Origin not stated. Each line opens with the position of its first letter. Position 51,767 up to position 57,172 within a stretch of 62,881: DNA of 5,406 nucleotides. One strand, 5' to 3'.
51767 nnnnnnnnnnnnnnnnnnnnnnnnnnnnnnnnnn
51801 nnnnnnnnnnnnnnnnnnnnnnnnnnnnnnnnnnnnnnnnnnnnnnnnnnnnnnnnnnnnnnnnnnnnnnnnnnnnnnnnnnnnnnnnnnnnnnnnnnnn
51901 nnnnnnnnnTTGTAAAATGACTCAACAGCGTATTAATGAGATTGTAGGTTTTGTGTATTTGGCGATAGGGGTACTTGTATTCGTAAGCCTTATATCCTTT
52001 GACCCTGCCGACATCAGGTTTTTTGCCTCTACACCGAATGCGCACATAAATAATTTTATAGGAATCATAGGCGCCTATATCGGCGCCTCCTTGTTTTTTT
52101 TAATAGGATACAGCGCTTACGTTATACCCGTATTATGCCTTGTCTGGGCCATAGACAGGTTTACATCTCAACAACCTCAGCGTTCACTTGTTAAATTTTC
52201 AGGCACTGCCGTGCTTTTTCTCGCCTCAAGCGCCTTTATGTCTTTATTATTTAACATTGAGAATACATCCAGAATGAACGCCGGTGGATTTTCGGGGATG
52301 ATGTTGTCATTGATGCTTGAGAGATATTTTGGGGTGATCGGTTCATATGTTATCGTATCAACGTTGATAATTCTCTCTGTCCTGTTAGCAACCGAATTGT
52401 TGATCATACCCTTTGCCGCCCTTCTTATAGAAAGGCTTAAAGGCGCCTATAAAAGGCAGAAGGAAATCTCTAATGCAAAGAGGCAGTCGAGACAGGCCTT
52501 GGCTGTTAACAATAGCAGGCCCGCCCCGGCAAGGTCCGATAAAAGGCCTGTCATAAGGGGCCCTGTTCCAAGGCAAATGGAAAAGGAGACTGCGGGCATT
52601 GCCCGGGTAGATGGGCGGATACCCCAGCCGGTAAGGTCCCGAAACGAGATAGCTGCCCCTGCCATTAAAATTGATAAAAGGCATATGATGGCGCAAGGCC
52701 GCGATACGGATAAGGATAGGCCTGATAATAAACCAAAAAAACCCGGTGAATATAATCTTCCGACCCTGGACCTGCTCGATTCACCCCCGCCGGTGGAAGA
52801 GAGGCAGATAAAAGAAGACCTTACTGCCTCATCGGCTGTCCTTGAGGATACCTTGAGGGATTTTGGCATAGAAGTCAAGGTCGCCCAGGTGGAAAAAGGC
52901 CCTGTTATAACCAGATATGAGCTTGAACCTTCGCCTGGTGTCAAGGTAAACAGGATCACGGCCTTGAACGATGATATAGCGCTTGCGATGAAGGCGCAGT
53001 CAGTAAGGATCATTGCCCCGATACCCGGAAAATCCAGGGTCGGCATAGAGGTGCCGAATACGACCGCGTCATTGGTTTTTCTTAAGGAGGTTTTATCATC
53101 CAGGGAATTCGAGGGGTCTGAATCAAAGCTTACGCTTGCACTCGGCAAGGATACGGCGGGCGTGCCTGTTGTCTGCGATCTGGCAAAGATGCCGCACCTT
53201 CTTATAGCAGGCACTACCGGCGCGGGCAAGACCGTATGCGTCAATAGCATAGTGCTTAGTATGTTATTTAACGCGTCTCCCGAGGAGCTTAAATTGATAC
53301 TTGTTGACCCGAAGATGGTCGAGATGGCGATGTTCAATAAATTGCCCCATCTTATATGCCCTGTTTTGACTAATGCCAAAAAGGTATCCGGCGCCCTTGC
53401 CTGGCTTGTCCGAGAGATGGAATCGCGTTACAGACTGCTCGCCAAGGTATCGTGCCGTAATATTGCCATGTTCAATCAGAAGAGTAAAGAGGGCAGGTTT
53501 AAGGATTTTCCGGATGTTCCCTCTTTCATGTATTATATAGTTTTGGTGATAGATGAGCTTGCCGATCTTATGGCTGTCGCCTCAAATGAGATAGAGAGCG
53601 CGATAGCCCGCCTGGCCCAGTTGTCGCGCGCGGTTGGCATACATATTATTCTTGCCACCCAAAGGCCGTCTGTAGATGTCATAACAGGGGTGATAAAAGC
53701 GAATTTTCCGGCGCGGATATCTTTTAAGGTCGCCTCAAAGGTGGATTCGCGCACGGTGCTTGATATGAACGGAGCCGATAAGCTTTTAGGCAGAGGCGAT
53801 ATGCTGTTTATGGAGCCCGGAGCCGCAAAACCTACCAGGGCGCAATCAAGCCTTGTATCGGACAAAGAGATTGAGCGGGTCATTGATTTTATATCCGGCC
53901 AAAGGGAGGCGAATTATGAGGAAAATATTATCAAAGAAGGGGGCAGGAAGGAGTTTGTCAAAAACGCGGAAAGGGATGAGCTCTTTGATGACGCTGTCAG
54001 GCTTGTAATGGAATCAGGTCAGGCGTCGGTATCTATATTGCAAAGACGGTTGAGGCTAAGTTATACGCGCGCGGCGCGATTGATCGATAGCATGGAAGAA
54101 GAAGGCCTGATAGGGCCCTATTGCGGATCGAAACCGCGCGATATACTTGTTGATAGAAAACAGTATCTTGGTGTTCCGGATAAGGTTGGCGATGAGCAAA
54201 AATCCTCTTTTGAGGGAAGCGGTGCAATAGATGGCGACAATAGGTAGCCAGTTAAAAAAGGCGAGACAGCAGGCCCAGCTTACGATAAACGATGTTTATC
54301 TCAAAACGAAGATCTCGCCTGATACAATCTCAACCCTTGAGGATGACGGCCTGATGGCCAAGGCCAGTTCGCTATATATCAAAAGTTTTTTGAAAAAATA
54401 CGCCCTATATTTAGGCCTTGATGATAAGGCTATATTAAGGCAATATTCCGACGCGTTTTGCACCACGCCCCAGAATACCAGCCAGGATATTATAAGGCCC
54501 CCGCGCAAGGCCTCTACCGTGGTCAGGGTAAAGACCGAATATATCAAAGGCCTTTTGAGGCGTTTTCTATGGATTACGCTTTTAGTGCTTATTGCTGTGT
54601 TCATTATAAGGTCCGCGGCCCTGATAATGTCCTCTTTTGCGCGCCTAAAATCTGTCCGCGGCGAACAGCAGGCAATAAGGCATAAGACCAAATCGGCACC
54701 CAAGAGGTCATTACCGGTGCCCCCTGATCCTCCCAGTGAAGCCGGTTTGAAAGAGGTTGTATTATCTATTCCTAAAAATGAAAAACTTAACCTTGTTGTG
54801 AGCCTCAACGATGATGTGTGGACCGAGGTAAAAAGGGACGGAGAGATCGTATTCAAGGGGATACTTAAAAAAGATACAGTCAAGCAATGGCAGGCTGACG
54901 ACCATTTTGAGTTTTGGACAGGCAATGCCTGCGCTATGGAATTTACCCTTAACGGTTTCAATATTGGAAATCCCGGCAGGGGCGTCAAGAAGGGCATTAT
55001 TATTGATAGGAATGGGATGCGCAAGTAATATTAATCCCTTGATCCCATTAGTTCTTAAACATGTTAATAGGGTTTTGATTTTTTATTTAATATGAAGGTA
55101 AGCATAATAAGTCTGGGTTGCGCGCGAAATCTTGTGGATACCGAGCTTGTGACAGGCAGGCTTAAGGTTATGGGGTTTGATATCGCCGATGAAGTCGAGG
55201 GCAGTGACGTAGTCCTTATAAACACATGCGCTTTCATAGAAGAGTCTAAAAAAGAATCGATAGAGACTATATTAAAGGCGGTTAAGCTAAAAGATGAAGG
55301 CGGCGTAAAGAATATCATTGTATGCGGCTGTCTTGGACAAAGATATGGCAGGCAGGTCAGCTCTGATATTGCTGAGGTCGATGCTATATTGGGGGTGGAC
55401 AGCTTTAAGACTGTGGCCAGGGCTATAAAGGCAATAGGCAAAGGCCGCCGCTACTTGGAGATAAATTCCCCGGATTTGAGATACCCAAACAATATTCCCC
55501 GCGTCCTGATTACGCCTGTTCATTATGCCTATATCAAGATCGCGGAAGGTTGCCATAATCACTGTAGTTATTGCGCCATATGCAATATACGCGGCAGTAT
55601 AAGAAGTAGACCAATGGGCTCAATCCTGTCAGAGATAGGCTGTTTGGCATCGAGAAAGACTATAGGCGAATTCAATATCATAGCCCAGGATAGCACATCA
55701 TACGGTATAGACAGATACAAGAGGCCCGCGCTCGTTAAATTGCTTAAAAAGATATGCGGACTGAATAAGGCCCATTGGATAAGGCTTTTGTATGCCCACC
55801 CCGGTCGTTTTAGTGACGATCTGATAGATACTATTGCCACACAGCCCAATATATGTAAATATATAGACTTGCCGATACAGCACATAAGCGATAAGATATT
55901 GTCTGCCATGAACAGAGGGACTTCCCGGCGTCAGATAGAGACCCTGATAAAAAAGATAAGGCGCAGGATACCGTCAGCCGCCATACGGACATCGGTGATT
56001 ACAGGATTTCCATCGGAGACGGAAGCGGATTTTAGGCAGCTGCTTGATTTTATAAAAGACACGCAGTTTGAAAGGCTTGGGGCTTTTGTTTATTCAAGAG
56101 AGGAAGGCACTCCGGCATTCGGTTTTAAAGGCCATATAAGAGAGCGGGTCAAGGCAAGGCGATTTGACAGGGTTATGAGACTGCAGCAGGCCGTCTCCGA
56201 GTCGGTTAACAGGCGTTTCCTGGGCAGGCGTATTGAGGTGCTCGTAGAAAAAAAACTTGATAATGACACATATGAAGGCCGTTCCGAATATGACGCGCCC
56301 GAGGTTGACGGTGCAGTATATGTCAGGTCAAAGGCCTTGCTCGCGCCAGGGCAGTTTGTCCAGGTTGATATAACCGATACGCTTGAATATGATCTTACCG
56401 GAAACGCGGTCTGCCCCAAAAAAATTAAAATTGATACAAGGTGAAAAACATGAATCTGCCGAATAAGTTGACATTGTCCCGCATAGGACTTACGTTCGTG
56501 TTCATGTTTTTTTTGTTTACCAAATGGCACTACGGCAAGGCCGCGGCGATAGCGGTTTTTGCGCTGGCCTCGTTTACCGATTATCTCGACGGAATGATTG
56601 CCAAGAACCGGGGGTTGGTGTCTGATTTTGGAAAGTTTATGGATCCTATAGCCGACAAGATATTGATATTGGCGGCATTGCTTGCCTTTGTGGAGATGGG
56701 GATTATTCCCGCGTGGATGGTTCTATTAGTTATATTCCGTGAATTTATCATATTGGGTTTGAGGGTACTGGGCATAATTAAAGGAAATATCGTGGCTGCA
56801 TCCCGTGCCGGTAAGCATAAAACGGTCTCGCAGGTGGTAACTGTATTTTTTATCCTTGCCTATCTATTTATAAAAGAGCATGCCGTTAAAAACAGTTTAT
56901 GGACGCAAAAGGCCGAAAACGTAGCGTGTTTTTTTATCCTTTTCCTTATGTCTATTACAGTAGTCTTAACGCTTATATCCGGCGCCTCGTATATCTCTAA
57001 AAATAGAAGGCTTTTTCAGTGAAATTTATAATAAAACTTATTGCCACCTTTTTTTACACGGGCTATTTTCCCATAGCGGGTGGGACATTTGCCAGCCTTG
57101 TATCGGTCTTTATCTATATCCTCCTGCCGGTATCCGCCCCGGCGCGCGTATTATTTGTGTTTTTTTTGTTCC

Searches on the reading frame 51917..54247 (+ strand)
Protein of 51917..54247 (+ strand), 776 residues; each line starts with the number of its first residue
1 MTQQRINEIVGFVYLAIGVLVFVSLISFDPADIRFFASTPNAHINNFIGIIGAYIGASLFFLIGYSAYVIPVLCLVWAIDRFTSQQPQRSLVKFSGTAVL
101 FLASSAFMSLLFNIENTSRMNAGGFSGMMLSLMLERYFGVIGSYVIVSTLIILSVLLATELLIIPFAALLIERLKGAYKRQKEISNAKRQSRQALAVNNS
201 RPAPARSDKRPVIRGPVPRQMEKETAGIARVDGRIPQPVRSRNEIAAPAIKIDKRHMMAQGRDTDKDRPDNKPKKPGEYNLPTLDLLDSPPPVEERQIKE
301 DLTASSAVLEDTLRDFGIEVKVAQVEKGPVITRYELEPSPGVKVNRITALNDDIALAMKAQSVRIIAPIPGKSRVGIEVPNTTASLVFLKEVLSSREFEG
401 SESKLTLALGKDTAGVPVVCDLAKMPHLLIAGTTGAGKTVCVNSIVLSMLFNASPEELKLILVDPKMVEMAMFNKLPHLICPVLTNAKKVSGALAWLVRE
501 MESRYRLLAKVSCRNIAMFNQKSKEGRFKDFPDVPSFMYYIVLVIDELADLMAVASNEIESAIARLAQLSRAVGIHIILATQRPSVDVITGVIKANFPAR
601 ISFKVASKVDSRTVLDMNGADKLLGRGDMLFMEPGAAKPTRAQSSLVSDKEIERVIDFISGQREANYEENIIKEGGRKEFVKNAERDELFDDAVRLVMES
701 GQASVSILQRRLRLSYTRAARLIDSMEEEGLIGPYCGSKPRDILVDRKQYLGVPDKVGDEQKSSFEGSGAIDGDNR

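Call 54: search_protein_families(library=pfam, proteins=[window:51917-54247:+], max_evalue=0.00001)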
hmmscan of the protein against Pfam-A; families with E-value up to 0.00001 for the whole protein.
window:51917-54247:+ (776 aa): 4 families
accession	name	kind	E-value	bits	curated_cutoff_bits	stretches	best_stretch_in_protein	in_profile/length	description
PF01580.24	FtsK_SpoIIIE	-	6.2e-60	202.8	24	1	389-586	2-221/221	FtsK/SpoIIIE family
PF17854.6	FtsK_alpha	-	1.9e-35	121.5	22.9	1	281-381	1-101/101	FtsK alpha domain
PF13491.11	FtsK_4TM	-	1.3e-31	110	23.1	1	4-165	2-165/171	4TM region of DNA translocase FtsK/SpoIIIE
PF09397.16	FtsK_gamma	-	1e-26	92.8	30.6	1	685-745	2-62/63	Ftsk gamma domain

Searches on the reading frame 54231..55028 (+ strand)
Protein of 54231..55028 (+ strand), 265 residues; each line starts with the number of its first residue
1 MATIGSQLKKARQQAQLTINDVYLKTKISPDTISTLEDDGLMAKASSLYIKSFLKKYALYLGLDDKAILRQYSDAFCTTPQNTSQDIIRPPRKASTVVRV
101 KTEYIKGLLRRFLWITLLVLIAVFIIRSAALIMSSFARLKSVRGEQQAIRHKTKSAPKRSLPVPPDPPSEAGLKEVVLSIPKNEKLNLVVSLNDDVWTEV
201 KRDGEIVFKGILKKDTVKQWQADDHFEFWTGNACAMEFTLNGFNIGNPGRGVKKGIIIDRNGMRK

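Call 54: search_protein_families(library=pfam, proteins=[window:54231-55028:+], max_evalue=0.00001)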
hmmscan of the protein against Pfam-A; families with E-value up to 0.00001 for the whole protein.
window:54231-55028:+ (265 aa): 3 families
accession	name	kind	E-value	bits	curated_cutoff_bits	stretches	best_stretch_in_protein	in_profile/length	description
PF13413.12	HTH_25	-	6e-14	52.1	24.6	1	7-67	1-61/62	Helix-turn-helix domain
PF13464.11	RodZ_C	-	1.3e-11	44.7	23.9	1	189-246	1-59/72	RodZ C-terminal domain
PF12844.13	HTH_19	-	2.6e-07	30.9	30.2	1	5-72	1-62/64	Helix-turn-helix domain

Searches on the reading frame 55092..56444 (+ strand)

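Call 54: search_protein_families(library=pfam, proteins=[window:55092-56444:+], max_evalue=0.00001)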
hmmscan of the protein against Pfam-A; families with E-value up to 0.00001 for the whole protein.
window:55092-56444:+ (450 aa): 3 families
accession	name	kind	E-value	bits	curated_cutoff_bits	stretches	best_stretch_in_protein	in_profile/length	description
PF00919.26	UPF0004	-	1.4e-23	83.1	27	1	2-101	1-98/98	Uncharacterized protein family UPF0004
PF18693.7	TRAM_2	-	5.8e-20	71.7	27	1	378-440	2-63/63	TRAM domain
PF04055.27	Radical_SAM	-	2.2e-18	67.4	29.5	1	149-321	2-166/166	Radical SAM superfamily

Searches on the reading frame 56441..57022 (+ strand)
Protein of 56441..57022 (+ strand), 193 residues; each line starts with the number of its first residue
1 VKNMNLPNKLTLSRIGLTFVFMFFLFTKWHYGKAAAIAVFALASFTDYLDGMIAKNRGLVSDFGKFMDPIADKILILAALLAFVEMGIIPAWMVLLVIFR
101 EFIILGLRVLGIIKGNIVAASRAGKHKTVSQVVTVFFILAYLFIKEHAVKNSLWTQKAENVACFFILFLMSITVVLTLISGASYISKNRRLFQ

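Call 54: search_protein_families(library=pfam, proteins=[window:56441-57022:+], max_evalue=0.00001)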
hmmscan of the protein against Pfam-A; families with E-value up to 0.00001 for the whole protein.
window:56441-57022:+ (193 aa): 1 family
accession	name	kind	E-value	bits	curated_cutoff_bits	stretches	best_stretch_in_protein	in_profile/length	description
PF01066.26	CDP-OH_P_transf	-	3e-37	128.8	22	1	4-154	1-138/152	CDP-alcohol phosphatidyltransferase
